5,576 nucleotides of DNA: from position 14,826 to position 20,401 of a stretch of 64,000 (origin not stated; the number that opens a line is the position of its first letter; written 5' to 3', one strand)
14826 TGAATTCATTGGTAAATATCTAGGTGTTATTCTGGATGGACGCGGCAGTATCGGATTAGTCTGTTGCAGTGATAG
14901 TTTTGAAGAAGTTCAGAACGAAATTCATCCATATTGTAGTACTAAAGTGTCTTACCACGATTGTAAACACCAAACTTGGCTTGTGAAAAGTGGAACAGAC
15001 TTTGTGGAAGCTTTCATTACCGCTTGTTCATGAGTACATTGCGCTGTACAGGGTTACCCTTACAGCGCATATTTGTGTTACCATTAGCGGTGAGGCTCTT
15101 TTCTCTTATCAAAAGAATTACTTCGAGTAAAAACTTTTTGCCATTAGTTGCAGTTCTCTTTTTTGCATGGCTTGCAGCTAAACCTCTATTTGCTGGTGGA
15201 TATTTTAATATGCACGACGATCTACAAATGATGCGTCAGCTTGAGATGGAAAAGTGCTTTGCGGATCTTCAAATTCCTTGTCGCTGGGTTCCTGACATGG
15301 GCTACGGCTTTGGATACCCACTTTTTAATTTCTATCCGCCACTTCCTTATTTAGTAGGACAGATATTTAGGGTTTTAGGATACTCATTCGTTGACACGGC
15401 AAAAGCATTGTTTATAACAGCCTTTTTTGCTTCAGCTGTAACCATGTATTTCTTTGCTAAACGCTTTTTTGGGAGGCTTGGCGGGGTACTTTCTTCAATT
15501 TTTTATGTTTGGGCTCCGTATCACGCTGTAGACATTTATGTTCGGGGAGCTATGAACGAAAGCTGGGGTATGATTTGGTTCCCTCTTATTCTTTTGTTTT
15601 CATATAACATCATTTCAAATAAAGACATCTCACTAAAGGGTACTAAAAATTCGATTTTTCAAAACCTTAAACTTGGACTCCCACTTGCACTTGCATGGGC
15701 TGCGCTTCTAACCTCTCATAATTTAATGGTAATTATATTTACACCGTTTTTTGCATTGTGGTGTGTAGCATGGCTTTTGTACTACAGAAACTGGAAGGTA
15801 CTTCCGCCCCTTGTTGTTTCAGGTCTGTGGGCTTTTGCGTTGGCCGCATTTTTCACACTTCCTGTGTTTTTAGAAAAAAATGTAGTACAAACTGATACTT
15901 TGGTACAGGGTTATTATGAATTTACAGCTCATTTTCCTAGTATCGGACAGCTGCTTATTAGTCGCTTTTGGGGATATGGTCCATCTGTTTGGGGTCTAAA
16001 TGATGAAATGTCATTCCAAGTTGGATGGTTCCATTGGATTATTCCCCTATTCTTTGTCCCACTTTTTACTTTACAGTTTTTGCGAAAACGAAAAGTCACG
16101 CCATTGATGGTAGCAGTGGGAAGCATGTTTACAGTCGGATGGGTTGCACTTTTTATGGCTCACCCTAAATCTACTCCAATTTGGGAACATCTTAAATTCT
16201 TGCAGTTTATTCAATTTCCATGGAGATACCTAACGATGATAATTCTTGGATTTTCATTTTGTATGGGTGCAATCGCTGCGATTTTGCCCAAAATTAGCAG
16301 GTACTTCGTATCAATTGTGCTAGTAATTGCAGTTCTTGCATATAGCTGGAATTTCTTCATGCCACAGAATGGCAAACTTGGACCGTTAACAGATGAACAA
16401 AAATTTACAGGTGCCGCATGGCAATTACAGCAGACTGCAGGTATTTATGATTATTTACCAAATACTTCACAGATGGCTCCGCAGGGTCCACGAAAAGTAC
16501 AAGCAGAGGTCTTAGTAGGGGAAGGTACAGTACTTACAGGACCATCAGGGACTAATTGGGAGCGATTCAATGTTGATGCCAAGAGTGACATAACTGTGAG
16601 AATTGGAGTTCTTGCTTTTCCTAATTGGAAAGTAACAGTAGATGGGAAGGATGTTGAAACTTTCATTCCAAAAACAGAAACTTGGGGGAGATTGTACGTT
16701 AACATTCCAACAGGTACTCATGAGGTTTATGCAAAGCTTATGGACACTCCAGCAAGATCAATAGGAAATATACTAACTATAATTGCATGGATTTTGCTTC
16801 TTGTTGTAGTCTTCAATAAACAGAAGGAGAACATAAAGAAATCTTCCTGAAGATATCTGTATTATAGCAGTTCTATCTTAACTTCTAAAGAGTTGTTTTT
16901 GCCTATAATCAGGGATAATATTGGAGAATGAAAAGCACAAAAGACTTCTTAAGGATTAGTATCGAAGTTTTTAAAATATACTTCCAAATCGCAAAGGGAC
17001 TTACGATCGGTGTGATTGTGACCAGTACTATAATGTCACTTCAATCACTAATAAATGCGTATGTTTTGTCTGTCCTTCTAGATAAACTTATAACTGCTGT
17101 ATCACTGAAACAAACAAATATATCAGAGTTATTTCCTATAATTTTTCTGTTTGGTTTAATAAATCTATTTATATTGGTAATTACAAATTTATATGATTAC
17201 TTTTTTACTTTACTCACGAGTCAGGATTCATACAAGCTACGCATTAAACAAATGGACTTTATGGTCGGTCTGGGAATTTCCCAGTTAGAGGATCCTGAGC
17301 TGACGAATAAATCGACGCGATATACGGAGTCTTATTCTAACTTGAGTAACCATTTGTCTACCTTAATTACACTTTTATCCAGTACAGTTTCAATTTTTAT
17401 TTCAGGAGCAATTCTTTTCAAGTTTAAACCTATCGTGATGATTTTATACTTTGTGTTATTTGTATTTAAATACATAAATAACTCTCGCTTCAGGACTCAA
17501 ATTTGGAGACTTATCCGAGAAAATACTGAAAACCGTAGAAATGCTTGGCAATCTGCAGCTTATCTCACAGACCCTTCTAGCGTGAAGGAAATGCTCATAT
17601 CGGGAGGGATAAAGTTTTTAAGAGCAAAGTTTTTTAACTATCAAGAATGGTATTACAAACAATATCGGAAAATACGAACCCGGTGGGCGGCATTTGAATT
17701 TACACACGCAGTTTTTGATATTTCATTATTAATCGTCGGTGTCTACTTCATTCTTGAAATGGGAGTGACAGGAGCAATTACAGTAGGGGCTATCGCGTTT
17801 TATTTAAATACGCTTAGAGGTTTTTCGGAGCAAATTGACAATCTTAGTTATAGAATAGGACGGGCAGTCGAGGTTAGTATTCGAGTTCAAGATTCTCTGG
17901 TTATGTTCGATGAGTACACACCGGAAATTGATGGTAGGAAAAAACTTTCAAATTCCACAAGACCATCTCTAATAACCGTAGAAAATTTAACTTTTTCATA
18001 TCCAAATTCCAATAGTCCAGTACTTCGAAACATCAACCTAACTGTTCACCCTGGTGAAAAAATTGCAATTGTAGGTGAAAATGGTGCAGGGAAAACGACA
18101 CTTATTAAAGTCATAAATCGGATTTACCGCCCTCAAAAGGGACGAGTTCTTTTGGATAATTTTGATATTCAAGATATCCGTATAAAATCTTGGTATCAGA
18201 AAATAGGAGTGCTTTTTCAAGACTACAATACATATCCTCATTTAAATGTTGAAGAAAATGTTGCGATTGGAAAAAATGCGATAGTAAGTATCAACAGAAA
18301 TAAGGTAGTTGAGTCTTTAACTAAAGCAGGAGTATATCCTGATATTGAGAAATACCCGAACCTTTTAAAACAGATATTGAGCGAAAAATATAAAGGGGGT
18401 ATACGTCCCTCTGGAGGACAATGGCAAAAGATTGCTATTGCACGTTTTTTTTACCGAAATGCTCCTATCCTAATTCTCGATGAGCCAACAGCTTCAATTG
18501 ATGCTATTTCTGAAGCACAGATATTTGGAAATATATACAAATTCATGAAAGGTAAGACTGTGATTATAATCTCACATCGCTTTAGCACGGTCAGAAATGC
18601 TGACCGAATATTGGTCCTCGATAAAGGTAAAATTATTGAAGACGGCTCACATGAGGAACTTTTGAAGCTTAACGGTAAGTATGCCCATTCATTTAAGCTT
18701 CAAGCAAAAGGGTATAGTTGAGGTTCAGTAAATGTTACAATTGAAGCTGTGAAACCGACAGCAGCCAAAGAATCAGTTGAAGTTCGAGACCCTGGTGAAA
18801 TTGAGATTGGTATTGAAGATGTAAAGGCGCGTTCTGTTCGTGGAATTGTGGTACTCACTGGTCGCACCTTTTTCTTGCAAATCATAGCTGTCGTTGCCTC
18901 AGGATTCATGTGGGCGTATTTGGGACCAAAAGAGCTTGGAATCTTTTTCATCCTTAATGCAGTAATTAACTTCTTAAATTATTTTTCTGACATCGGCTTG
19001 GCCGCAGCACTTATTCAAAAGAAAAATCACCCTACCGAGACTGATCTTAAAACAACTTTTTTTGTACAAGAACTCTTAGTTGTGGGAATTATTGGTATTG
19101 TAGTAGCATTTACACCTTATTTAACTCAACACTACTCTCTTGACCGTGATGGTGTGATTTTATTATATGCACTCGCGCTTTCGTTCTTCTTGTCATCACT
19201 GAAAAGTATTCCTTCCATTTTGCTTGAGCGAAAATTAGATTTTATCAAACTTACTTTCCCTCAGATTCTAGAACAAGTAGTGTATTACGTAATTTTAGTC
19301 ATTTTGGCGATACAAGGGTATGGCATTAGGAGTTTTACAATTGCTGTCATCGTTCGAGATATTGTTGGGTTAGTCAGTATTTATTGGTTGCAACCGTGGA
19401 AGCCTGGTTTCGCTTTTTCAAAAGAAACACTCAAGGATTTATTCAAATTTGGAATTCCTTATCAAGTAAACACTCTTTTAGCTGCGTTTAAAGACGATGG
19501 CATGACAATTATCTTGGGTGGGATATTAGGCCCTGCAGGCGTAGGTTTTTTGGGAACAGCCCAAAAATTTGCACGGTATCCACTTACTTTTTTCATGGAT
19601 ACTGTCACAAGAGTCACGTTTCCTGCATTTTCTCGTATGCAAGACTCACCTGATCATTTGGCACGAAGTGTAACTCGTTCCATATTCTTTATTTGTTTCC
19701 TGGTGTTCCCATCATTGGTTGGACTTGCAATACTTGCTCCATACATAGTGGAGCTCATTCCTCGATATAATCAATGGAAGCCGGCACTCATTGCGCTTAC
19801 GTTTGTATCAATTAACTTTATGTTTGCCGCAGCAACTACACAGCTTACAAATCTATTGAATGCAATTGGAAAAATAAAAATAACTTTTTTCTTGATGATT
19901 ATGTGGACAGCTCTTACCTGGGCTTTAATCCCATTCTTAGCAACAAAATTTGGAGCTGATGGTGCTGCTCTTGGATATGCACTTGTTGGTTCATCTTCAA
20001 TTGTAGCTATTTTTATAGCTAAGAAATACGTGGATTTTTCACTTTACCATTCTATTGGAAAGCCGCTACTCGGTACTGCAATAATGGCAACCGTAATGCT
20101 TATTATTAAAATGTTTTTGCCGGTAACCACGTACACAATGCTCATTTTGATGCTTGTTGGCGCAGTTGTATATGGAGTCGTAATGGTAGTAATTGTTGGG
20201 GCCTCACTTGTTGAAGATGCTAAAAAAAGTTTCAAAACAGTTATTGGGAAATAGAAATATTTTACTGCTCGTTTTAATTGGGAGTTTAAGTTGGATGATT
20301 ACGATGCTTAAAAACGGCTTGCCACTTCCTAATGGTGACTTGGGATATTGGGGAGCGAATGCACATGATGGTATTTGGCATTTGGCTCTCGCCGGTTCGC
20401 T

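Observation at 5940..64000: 58-kb single-strand glycosylation super-locus with about 20 GT-C-type membrane transferases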

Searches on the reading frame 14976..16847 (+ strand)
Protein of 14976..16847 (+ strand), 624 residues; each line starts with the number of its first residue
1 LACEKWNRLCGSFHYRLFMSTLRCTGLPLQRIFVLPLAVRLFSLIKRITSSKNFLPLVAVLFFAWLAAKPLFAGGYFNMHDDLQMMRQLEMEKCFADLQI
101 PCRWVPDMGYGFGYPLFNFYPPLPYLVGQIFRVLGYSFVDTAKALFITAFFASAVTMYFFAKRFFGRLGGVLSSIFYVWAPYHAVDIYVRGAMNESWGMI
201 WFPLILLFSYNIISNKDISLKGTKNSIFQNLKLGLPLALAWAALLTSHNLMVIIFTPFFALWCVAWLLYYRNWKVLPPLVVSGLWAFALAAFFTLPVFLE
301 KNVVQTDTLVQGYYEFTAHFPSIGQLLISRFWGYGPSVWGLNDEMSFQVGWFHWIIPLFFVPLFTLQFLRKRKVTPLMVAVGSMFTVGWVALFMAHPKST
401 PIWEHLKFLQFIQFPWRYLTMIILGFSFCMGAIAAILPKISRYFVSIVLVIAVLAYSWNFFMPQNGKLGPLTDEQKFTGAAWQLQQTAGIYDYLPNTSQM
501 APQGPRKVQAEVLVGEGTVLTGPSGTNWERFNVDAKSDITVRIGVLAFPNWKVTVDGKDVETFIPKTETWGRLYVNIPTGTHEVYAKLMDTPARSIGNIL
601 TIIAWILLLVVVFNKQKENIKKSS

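Call 5: search_protein_families(library=pfam, proteins=[window:14976-16847:+], max_evalue=0.01)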
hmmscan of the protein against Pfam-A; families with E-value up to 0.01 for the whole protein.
window:14976-16847:+ (624 aa): 1 family
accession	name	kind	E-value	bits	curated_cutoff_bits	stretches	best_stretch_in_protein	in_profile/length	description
PF10131.15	PTPS_related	-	0.0037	16.2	26.4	1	117-217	1-101/621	6-pyruvoyl-tetrahydropterin synthase related domain; membrane protein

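Call 23: search_protein_families(library=ncbifam, proteins=[window:14976-16847:+], max_evalue=1)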
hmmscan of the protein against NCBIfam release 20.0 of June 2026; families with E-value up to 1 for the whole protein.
window:14976-16847:+ (624 aa): 1 family
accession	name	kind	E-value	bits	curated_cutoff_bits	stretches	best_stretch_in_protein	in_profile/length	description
TIGR04154.1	archaeo_STT3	subfamily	0.25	9.6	450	1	109-308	60-266/831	oligosaccharyl transferase, archaeosortase A system-associated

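Call 24: search_protein_families(library=pfam, proteins=[window:14976-16847:+], max_evalue=10)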
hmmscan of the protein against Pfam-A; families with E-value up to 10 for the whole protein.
window:14976-16847:+ (624 aa): 2 families
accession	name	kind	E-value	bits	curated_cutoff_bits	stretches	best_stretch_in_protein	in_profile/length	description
PF10131.15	PTPS_related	-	0.0037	16.2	26.4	2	117-217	1-101/621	6-pyruvoyl-tetrahydropterin synthase related domain; membrane protein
PF13567.11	DUF4131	-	0.025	14.7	31.6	1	348-406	2-62/165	Domain of unknown function (DUF4131)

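Call 62: search_solved_structures(query=A5, max_evalue=10)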
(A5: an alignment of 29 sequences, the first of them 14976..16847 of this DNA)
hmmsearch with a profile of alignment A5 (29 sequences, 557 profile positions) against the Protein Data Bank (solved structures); distinct sequences matched with E-value up to 10: 16.
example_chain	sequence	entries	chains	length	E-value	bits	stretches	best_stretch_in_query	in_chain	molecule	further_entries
2mib_A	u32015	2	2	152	0.67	11.5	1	451-499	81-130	INTERLEUKIN-1 BETA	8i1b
21bi_A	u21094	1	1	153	0.76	11.3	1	444-497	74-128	INTERLEUKIN-1 BETA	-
31bi_A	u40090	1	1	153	0.76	11.3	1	444-497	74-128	INTERLEUKIN-1 BETA PRECURSOR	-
4g6m_A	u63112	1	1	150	0.9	11.1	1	445-497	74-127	Interleukin-1 beta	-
41bi_A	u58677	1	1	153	0.93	11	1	445-497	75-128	INTERLEUKIN-1 BETA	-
1i1b_A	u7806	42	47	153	0.93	11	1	445-497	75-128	INTERLEUKIN-1 BETA | PROTEIN (HUMAN INTERLEUKIN-1 BETA)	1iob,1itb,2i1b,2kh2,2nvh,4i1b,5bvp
1hib_A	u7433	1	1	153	0.94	11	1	445-497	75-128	INTERLEUKIN-1 BETA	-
1s0l_A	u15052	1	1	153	0.94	11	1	445-497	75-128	Interleukin-1 beta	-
1twm_A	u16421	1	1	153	0.94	11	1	445-497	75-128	Interleukin-1 beta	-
1too_A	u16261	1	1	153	0.95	11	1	445-497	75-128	Interleukin-1 beta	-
7chy_I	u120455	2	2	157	0.99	11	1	445-497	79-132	Interleukin-1 beta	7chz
4g6j_A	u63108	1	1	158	0.99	11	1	445-497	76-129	Interleukin-1 beta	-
3o4o_A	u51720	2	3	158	1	10.9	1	445-497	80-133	Interleukin-1 beta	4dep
3ltq_A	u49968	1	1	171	1.2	10.7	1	445-497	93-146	Interleukin-1 beta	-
5mvz_U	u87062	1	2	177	1.2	10.6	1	445-497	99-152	Interleukin-1 beta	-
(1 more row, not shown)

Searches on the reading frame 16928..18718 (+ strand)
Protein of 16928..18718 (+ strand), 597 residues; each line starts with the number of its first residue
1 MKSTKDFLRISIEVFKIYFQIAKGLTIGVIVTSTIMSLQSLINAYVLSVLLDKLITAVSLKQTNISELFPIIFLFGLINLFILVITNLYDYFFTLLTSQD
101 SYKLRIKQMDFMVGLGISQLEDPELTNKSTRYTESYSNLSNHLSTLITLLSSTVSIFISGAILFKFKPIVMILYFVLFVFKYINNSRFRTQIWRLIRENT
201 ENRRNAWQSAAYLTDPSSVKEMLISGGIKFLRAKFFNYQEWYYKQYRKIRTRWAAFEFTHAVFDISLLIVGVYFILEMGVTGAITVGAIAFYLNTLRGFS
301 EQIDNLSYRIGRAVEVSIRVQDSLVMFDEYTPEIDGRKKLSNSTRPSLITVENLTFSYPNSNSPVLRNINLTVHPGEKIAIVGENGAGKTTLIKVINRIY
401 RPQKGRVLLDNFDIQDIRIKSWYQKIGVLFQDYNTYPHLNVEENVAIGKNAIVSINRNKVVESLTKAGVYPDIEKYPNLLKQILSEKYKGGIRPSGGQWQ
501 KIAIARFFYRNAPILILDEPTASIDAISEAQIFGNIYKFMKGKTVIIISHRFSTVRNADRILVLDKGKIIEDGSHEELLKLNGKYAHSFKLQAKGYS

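Call 5: search_protein_families(library=pfam, proteins=[window:16928-18718:+], max_evalue=0.01)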
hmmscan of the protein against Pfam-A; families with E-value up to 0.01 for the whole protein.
window:16928-18718:+ (597 aa): 7 families
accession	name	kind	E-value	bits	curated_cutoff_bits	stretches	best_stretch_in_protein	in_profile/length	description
PF00005.33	ABC_tran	-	3.3e-34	118.9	25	1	366-522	1-137/137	ABC transporter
PF02463.25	SMC_N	-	5.1e-07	29.8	40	1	379-563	27-210/220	RecF/RecN/SMC N terminal domain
PF13304.12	AAA_21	-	0.0001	22.9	27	1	380-401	3-24/304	AAA domain, putative AbiEii toxin, Type IV TA system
PF13175.12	AAA_15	-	0.00041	20.5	32.1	1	378-457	25-92/374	AAA ATPase domain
PF13476.12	AAA_23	-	0.001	20.2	27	1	379-398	22-41/201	AAA domain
PF13555.12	AAA_29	-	0.004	17.3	27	1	371-403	17-49/61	P-loop containing region of AAA domain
PF13191.12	AAA_16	-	0.0062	17.5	32.6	0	378-436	26-85/167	AAA ATPase domain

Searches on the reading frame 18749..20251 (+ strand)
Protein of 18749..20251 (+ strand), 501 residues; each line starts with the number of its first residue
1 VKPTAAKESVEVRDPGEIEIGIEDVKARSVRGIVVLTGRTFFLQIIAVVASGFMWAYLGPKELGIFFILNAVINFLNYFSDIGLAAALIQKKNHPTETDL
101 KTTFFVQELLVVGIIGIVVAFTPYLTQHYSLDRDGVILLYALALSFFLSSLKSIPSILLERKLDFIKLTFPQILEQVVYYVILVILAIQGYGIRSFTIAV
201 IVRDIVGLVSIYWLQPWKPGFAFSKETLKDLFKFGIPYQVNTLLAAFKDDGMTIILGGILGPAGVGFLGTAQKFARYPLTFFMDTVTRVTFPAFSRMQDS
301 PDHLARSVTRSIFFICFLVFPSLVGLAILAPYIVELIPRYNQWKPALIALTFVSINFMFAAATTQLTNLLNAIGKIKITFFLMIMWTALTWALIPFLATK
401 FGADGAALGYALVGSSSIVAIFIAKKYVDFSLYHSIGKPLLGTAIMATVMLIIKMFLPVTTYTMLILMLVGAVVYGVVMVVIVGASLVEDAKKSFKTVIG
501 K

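Call 5: search_protein_families(library=pfam, proteins=[window:18749-20251:+], max_evalue=0.01)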
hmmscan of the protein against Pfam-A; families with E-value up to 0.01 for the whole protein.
window:18749-20251:+ (501 aa): 2 families
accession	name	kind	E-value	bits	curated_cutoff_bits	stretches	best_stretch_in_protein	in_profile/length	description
PF13440.11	Polysacc_synt_3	-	2.6e-56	191.5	23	1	58-344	6-289/293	Polysaccharide biosynthesis protein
PF01943.22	Polysacc_synt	-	3.9e-24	86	28.2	1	30-298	2-274/274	Polysaccharide biosynthesis protein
